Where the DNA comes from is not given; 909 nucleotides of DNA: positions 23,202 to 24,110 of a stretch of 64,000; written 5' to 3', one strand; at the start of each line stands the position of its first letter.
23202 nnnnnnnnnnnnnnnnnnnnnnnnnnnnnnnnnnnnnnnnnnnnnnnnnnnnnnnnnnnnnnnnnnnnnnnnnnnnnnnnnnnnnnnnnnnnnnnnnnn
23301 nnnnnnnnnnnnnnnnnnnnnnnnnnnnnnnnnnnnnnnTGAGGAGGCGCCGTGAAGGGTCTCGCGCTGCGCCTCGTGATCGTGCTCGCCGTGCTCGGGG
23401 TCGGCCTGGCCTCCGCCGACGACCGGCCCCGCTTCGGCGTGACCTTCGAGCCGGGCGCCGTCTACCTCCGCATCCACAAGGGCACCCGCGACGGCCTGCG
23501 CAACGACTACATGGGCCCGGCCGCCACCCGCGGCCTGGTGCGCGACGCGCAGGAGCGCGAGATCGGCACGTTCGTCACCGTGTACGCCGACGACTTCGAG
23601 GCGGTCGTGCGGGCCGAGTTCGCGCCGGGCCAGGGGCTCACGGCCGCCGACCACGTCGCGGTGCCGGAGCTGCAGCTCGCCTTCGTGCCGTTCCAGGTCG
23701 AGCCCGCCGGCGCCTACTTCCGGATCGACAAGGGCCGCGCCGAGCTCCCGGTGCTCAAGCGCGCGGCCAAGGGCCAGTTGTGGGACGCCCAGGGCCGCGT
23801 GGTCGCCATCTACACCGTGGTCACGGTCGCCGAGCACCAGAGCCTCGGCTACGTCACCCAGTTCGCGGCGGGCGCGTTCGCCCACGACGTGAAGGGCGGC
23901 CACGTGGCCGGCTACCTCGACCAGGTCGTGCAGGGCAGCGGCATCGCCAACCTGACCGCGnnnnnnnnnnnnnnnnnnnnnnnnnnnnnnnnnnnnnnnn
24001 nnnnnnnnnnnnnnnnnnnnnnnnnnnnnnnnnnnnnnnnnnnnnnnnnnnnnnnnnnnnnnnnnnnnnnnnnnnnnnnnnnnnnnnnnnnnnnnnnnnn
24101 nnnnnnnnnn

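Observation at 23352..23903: Na+-pumping decarboxylase beta subunit carries a 185-residue secreted N-terminal extension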

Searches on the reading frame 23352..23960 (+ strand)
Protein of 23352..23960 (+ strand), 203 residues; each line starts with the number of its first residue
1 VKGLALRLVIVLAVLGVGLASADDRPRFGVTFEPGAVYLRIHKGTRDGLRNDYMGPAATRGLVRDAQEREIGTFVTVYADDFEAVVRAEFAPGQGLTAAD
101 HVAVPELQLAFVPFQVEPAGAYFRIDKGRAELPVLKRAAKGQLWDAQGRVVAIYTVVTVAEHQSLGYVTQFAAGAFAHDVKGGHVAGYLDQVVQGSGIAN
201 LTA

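Call 4: search_protein_families(library=ncbifam, proteins=[window:23352-23930:+], max_evalue=0.01)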
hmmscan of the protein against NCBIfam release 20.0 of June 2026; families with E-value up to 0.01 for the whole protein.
window:23352-23930:+ (193 aa): 0 families

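Call 5: search_protein_families(library=pfam, proteins=[window:23352-23960:+], max_evalue=1)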
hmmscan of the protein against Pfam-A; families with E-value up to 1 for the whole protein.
window:23352-23960:+ (203 aa): 0 families

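Call 8: find_homologous_proteins(query=window:23352-23960:+, max_evalue=0.001)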
Query window:23352-23960:+ (203 aa): 4 proteins with E <= 0.001 among 1763 candidates.
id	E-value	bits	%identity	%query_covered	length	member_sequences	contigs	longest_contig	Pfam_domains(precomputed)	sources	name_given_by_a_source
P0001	3.9e-65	237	64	82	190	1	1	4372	-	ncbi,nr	ncbi:MAG: hypothetical protein KBB14_16705, partial [Thermoanaerobaculia bacterium]|nr:hypothetical 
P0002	1.8e-54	202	54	91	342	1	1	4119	PF03977.19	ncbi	-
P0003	6.2e-45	171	65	62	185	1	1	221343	-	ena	-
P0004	2.1e-20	91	62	42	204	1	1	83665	PF03977.19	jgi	jgi:hypothetical protein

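Call 17: find_encoding_contigs(protein=P0003, flank=8000, max_places=3)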
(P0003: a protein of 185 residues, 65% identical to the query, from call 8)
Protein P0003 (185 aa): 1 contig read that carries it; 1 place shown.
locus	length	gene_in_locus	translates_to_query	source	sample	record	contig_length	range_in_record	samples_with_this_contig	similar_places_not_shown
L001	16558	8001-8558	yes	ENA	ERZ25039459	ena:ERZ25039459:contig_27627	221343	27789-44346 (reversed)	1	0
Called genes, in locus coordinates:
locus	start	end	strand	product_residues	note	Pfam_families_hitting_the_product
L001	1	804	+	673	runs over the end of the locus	PF00330:Aconitase, PF00694:Aconitase_C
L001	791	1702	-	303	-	PF00126:HTH_1, PF03466:LysR_substrate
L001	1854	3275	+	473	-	PF00682:HMGL-like, PF22617:HCS_D2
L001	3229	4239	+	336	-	PF00180:Iso_dh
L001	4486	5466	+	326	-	PF22807:TrAA12, PF23500:DUF7133, PF07995:GSDH, PF22807:TrAA12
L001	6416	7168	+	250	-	PF01039:Carboxyl_trans, PF03255:ACCA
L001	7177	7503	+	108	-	PF04277:OAD_gamma (weak)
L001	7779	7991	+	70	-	PF00364:Biotin_lipoyl, PF05896:NQRA_N (faint), PF25917:BSH_RND (weak), PF25984:BSH_YknX (faint)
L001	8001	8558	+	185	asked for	-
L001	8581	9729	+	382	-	PF03977:OAD_beta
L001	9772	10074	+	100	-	PF07837:FTCD_N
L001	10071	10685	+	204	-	PF07837:FTCD_N, PF02971:FTCD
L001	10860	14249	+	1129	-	PF03976:PPK2, PF15902:Sortilin-Vps10 (faint)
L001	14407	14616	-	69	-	-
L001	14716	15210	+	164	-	PF13860:FlgD_ig (weak)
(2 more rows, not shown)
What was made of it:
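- Some database fragments look like separate genes (P0003, call 17).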

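Call 18: find_encoding_contigs(protein=P0004, flank=8000, max_places=3)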
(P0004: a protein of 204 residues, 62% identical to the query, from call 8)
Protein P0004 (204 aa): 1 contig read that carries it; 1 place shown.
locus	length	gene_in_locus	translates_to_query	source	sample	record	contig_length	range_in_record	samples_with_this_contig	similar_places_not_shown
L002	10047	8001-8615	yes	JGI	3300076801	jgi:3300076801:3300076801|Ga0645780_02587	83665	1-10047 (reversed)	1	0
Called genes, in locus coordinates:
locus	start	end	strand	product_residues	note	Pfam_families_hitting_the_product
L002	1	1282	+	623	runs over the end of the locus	PF00069:Pkinase, PF07714:PK_Tyr_Ser-Thr, PF03109:ABC1 (weak)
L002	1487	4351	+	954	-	-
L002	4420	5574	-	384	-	PF13378:MR_MLE_C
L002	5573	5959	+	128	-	PF01039:Carboxyl_trans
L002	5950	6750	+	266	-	PF01039:Carboxyl_trans, PF03255:ACCA (weak)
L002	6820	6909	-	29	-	-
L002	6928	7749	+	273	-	PF00364:Biotin_lipoyl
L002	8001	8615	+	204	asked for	PF03977:OAD_beta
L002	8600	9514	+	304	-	PF03977:OAD_beta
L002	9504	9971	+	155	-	PF07837:FTCD_N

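Call 22: predict_structure(alignment_id=A2)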
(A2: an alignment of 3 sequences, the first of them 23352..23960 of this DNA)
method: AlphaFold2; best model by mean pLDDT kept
length: 203 residues; sequences in the alignment: 3
mean_pLDDT: 36.7   pTM: 0.32
mean pLDDT of the five models: 36.7, 36.3, 33.5, 33.1, 32.9
residues with pLDDT >= 90: 0; 70-90: 0; 50-70: 23; < 50: 180
segments of 3 or more residues with pLDDT < 50: 15-59, 63-69, 71-83, 93-203
pLDDT, mean of each block of 10 residues (from residue 1): 64 48 26 30 34 46 47 47 49 41 38 28 27 26 37 32 28 31 29 28 23
secondary structure, 60 per line:
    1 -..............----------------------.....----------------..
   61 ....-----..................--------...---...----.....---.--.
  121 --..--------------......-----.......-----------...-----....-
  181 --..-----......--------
elements in order: H2-15 E38-42 E59-64 E70-78 H79-87 E102-104 E109-113 E139-144 E150-156 E168-170 E176-179 H190-195
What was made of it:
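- Tried and rejected: AlphaFold2 with only 3 sequences gave an unusable model (pLDDT 37, call 22).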

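Call 23: search_protein_representatives(alignment_id=A2)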
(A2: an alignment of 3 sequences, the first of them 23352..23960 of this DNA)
Query: 3 sequences, 206 profile positions. Proteins with E-value up to 0.001 (for the whole library): 31; up to 1e-10: 24; up to 1e-30: 10. The best 31 are listed.
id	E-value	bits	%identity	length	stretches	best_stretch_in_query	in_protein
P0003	8.3e-56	204.9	-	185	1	6-136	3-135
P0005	5.8e-49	182.6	-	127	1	6-123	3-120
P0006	4.3e-45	169.9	-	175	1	6-176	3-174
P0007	1.5e-39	151.8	-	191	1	9-158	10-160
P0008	4.0e-38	147.2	-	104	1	1-101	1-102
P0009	2.2e-34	135.0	-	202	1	10-165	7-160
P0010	2.2e-34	135.0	-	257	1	23-205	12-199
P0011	3.4e-34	134.4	-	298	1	7-206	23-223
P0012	1.2e-31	126.1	-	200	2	56-168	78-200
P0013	2.7e-31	124.9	-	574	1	10-205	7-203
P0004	4.8e-30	120.8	-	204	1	114-205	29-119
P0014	1.1e-28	116.4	-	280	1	77-205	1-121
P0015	2.3e-26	108.7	-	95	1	7-97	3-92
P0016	1.1e-24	103.3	-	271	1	10-205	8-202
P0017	2.2e-23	99.0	-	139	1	7-107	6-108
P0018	3.4e-22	95.2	-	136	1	125-205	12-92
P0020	7.9e-16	74.3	-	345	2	22-131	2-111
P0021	1.0e-15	74.0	-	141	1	153-206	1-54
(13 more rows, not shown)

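Call 29: search_protein_families(library=pfam, alignment_id=A3, max_evalue=10)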
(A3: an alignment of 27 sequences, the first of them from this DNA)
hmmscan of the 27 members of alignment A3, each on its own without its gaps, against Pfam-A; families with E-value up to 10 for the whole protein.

A. member 1, seq(203 aa): 0 families

B. families by the number of members that match (of 27 scanned): 3 families
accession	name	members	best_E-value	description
PF02087.21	Nitrophorin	1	0.03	Nitrophorin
PF21917.1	NMB0537_N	1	0.06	N-terminal region of NMB0537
PF18575.6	HAMP_N3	1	0.1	HAMP N-terminal domain 3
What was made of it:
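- No recognisable ligand-, metal- or peptidoglycan-binding motif, and no Pfam hit (calls 5, 29).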

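Call 33: find_related_loci(query=A4, collection=genome_contigs, flank=6000)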
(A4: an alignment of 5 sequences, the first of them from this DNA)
Query A4 (203 aa) in genome_contigs; peptide patterns used: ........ (x = any residue, [..] = any of these).
37 stretches matched a pattern; 14 encode a relative of the query (tblastn E <= 1e-3); 14 distinct loci.
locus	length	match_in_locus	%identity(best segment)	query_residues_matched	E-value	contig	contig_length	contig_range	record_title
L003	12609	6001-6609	96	1-203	2e-127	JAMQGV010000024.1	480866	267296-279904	MAG: Vicinamibacteria bacterium isolate ACD1 H2_k97_328810, whole genome shotgun sequence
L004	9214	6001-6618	77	1-203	2e-99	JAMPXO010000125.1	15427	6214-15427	MAG: Vicinamibacteria bacterium isolate R2F_R2FSRR_metabat.34 R2F_C2065, whole genome shotgun sequence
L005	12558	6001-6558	65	20-202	9e-79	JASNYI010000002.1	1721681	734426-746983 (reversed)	MAG: Thermoanaerobaculia bacterium isolate ACID-3 HKU-EGSB-ACID-3_2, whole genome shotgun sequence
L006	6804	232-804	66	15-202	1e-78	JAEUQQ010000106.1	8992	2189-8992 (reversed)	MAG: Acidobacteria bacterium isolate new MAG-255 k141_3995581, whole genome shotgun sequence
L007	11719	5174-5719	68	24-202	3e-77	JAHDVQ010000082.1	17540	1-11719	MAG: Vicinamibacteraceae bacterium isolate ACI2 NODE_4045_length_17540_cov_19.362425, whole genome shotgun sequence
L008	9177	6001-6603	58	1-202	3e-69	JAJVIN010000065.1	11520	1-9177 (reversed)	MAG: Thermoanaerobaculia bacterium isolate Bin_89R c_000000011634, whole genome shotgun sequence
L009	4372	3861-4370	64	24-190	3e-68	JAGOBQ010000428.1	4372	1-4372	MAG: Thermoanaerobaculia bacterium isolate Go_UH_bin_178 Go_UH_41500_length_4372_cov_4.040989, whole genome shotgun sequ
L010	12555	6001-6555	58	21-202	4e-63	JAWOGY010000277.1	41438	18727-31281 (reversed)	MAG: Vicinamibacterales bacterium isolate CWP4-1.bin.183 k191_4566451, whole genome shotgun sequence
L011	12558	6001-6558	56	20-202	6e-63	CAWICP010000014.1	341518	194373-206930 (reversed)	MAG: uncultured Acidobacteriota bacterium isolate MFD00709.bin.3.153 genome assembly, contig: contig_34286, whole genome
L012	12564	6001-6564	66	18-202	5e-78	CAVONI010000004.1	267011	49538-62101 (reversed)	MAG: uncultured Acidobacteriota bacterium isolate MFD09848.bin.1.96 genome assembly, contig: contig_20902, whole genome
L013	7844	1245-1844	54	8-202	1e-60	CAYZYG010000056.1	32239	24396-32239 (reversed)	MAG TPA_asm: uncultured Vicinamibacterales bacterium isolate SRP329715_co1_323 genome assembly, contig: NODE_1904_length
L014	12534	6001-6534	57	28-202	1e-59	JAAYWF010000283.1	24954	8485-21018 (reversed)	MAG: Lentimicrobium sp. isolate AS4BglBPHE_32 30997_AS4B, whole genome shotgun sequence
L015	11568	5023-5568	68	24-202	3e-76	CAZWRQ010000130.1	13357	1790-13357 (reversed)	MAG TPA_asm: uncultured Holophagales bacterium isolate binchicken_co269_231 genome assembly, contig: NODE_4487_length_13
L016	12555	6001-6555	37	26-202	1e-30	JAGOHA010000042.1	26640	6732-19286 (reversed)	MAG: Acidobacteria bacterium isolate Go_SlDig_bin_198 Go_SlDig_4979_length_26640_cov_19.117980, whole genome shotgun seq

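Call 34: predict_structure(alignment_id=A3)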
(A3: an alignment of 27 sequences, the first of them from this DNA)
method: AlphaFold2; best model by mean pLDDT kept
length: 203 residues; sequences in the alignment: 27
mean_pLDDT: 90.0   pTM: 0.78
mean pLDDT of the five models: 90.0, 89.0, 88.2, 87.6, 87.4
residues with pLDDT >= 90: 155; 70-90: 23; 50-70: 19; < 50: 6
segments of 3 or more residues with pLDDT < 50: 199-203
pLDDT, mean of each block of 10 residues (from residue 1): 85 73 81 96 98 91 98 97 97 98 98 97 96 92 96 96 96 96 80 52 40
secondary structure, 60 per line:
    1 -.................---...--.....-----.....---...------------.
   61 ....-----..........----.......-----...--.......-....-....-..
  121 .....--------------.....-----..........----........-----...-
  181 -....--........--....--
elements in order: H2-18 E27-31 E37-41 E60-64 E70-79 E84-90 E101-104 E109-112 E114-117 E122-125 E140-144 E150-159 E164-171 E182-185 H188-195 H198-201
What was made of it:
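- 23352..23417 (+): Signal peptide, aa 1-22 (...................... | DD). Modelled as a helix, residues 2-18 (call 34).
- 23418..23666 (+): Beta-barrel repeat 1, aa 23-105. AlphaFold2 with a 27-sequence alignment gives pLDDT 90, with strands 27-31, 37-41, 60-64, 70-79, 84-90 and 101-104 (call 34).
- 23667..23912 (+): Beta-barrel repeat 2, aa 106-187. Strands 109-117, 122-125, 140-144, 150-159, 164-171 and 182-185 (call 34).
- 23913..23960 (+): Short helix and linker, aa 188-203; equivalent to the extreme N-terminus of canonical OadB. Helix 188-195 in the model (call 34).
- On FlgT / MreC / F1-ATPase-crown / periplasmic-adaptor beta-barrel domains: The model has six strands per repeat at pLDDT 90 (call 34).
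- Structure model: pLDDT 90, pTM 0.78, two six-stranded barrels (call 34). A confident fold prediction driven by covariation (call 34).
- Tried and rejected: It was replaced by the 27-sequence run (call 34).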

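Call 37: fold_search(model_id=the predicted structure, library=pdb)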
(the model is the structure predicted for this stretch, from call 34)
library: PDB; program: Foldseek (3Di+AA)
matches with E <= 10: 936; with E <= 0.001: 0
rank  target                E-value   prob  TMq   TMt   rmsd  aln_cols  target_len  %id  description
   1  8z5n_0                1.1e-02  0.90  0.26  0.15  18.1       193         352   14  Cryo-EM structure of the LPHT ring (released 2025-10-22)
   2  9a5z_B                3.2e-02  0.33  0.19  0.14  20.2       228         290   12  Integrative model of YPMB-MREC by crosslinking MS and deep learning (released 2024-09-18)
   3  7coq_E                6.6e-02  1.00  0.27  0.13   3.7        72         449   14  Hexameric Ring Complex of Engineered V1-ATPase bound to AMP-PNP: A3(De)3_(ANP)1cat (released 2021-08-11)
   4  1yx2_A                6.6e-02  0.69  0.30  0.20   8.9       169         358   11  Crystal Structure of the Probable Aminomethyltransferase from Bacillus subtilis (released 2005-04-05)
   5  5bw9_F                7.3e-02  0.99  0.25  0.12   3.5        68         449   13  Crystal Structure of Yeast V1-ATPase in the Autoinhibited Form (released 2016-06-08)
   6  8igv_E                8.1e-02  1.00  0.27  0.13   3.6        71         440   14  Hexameric Ring Complex of Engineered V1-ATPase bound to 5 ADPs: A3(De)3_(ADP-Pi)1cat(ADP)2cat,2non-cat (released 2023-07-12)
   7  5bw9_f                8.1e-02  0.99  0.24  0.12   3.5        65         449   12  Crystal Structure of Yeast V1-ATPase in the Autoinhibited Form (released 2016-06-08)
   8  5zea_D                8.6e-02  1.00  0.27  0.13   3.7        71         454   14  Crystal structure of the nucleotide-free mutant A3B3 (released 2019-02-06)
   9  5zea_E                8.6e-02  0.99  0.26  0.13   3.8        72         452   14  Crystal structure of the nucleotide-free mutant A3B3 (released 2019-02-06)
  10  8igv_D                9.1e-02  0.99  0.27  0.13   3.7        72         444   14  Hexameric Ring Complex of Engineered V1-ATPase bound to 5 ADPs: A3(De)3_(ADP-Pi)1cat(ADP)2cat,2non-cat (released 2023-07-12)
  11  7coq_F                9.6e-02  0.99  0.27  0.13   3.7        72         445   14  Hexameric Ring Complex of Engineered V1-ATPase bound to AMP-PNP: A3(De)3_(ANP)1cat (released 2021-08-11)
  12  8igv_F                9.6e-02  0.99  0.24  0.12   3.9        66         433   12  Hexameric Ring Complex of Engineered V1-ATPase bound to 5 ADPs: A3(De)3_(ADP-Pi)1cat(ADP)2cat,2non-cat (released 2023-07-12)
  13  2f1l                  9.6e-02  0.08  0.14  0.17  15.2       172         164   13  CRYSTAL STRUCTURE OF A PUTATIVE 16S RIBOSOMAL RNA PROCESSING PROTEIN RIMM (PA3744) FROM PSEUDOMONAS AERUGINOSA AT 2.46 A (released 2006-02-28)
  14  3vr2_D                1.0e-01  0.99  0.27  0.13   3.7        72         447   14  Crystal structure of nucleotide-free A3B3 complex from Enterococcus hirae V-ATPase [eA3B3] (released 2013-01-16)
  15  3w1e                  1.1e-01  0.51  0.24  0.14  18.7       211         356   10  Structure of FlgT, a flagellar basal body component protein (released 2013-04-03)
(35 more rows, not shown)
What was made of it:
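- On FlgT / MreC / F1-ATPase-crown / periplasmic-adaptor beta-barrel domains: Foldseek gives single-barrel matches with probability 0.97-1.0, but E-values of 0.01-0.2 (call 37).
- Closest known: Six-stranded assembly barrels: FlgT C-domain. Same: Best Foldseek matches: V/A-ATPase B-subunit N-terminal barrel at probability ~1.0 and rmsd ~3.6 A over ~70 aa; FlgT / LPHT ring at E 0.011; MreC at E 0.03 (call 37).
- Fold matches: FlgT / LPHT ring, MreC, V/A-ATPase B-subunit N-terminal barrel (probability ~1.0 over ~70 aa), GcvT/DMGDH and alanine-racemase-type barrels (call 37). Structural neighbours FlgT and MreC act through protein-protein contacts in the periplasm (call 37).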

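Call 54: find_homologous_proteins(query=A3, max_evalue=0.01)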
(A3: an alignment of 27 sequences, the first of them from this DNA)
Query A3 (27 sequences) (203 aa, profile of the alignment): 5 proteins with E <= 0.01 among 8000 candidates.
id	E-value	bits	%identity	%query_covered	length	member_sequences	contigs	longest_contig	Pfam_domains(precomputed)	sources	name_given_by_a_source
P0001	4.4e-73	263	64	82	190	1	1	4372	-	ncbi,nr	ncbi:MAG: hypothetical protein KBB14_16705, partial [Thermoanaerobaculia bacterium]|nr:hypothetical 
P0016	1.6e-67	245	31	95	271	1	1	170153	PF03977.19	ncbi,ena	-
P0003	5.7e-46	175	65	62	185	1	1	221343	-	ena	-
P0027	1.7e-31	127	29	59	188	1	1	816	-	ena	-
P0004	2.1e-30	124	62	42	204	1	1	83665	PF03977.19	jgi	jgi:hypothetical protein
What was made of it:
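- Tried and rejected: The single sequence found 4 proteins (call 8) and the 27-sequence profile found 5 (call 54), far fewer than exist.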

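Call 55: find_encoding_contigs(protein=P0016, flank=7000, max_places=2)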
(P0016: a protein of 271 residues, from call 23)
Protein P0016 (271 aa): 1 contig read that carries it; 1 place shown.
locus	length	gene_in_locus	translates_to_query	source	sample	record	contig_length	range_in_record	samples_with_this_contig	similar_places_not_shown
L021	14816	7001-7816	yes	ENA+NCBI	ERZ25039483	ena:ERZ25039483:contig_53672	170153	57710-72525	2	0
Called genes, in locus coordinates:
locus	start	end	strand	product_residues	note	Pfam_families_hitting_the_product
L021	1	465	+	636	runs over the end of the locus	PF13620:CarboxypepD_reg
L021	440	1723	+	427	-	PF13620:CarboxypepD_reg (faint)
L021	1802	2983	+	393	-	-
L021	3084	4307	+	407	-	-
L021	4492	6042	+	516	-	PF01039:Carboxyl_trans, PF03255:ACCA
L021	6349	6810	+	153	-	PF25919:BSH_CusB (faint), PF25997:BSH_YhbJ (faint), PF25917:BSH_RND, PF25973:BSH_CzcB (faint), PF00364:Biotin_lipoyl, PF25984:BSH_YknX (faint)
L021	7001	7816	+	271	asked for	PF03977:OAD_beta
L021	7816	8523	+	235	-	PF03977:OAD_beta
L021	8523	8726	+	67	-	PF03977:OAD_beta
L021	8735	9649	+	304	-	PF07837:FTCD_N, PF02971:FTCD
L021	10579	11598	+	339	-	PF13641:Glyco_tranf_2_3 (weak), PF00535:Glycos_transf_2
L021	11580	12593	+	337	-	PF01408:GFO_IDH_MocA, PF02894:GFO_IDH_MocA_C (weak), PF22725:GFO_IDH_MocA_C3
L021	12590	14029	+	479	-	PF01663:Phosphodiest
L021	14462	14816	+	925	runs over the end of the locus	PF00069:Pkinase, PF07714:PK_Tyr_Ser-Thr, PF07676:PD40, PF26549:Tricorn_N, PF26549:Tricorn_N, PF26550:Tricorn_2nd, PF07676:PD40, PF26549:Tricorn_N, +7 more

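Call 62: search_solved_structures(query=A3, max_evalue=10)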
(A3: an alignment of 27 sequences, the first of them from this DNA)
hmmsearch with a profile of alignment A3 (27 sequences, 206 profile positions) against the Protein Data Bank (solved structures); distinct sequences matched with E-value up to 10: 2.
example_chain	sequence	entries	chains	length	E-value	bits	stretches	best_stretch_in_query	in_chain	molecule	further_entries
4kvh_A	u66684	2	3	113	0.024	17.4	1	44-91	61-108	Ketosteroid isomerase fold protein Hmuk_0747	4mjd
5njt_x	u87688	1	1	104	1.3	11.8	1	63-144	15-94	Ribosome hibernation promotion factor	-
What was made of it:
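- On FlgT / MreC / F1-ATPase-crown / periplasmic-adaptor beta-barrel domains: A profile search of the PDB finds nothing relevant (call 62).
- Closest known: Six-stranded assembly barrels: FlgT C-domain. Different: No detectable sequence relationship: Pfam, NCBIfam and PDB profile searches are all negative (calls 4, 5, 29, 62).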

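Call 65: find_encoding_contigs(protein=P0013, flank=7000, max_places=2)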
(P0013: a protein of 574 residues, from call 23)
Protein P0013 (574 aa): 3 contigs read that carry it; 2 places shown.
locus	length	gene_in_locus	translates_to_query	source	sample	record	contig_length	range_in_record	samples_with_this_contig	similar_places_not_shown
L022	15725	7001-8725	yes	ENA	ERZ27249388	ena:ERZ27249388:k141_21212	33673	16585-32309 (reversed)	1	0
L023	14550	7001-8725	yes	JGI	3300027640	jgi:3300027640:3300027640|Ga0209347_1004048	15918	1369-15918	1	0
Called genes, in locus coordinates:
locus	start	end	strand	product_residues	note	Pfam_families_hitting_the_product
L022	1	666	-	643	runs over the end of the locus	PF03553:Na_H_antiporter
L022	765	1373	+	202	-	PF00857:Isochorismatase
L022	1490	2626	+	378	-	PF05222:AlaDh_PNT_N, PF01262:AlaDh_PNT_C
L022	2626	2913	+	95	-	PF12769:PNTB_4TM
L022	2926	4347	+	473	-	PF02233:PNTB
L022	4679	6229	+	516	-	PF01039:Carboxyl_trans, PF03255:ACCA (weak)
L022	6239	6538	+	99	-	PF04277:OAD_gamma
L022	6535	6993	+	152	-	PF25919:BSH_CusB (faint), PF25997:BSH_YhbJ (faint), PF25917:BSH_RND, PF25973:BSH_CzcB (faint), PF00364:Biotin_lipoyl, PF25984:BSH_YknX (faint)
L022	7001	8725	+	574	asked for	PF03977:OAD_beta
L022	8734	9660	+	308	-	PF07837:FTCD_N, PF02971:FTCD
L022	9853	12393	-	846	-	PF00069:Pkinase, PF01636:APH (faint), PF07714:PK_Tyr_Ser-Thr, PF14531:Kinase-like (weak), PF13181:TPR_8 (faint), PF13414:TPR_11 (faint), PF14559:TPR_19 (faint), PF13431:TPR_17 (faint)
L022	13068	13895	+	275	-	PF06629:MipA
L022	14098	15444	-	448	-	PF00067:p450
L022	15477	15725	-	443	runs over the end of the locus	-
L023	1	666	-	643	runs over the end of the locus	PF03553:Na_H_antiporter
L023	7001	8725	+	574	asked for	PF03977:OAD_beta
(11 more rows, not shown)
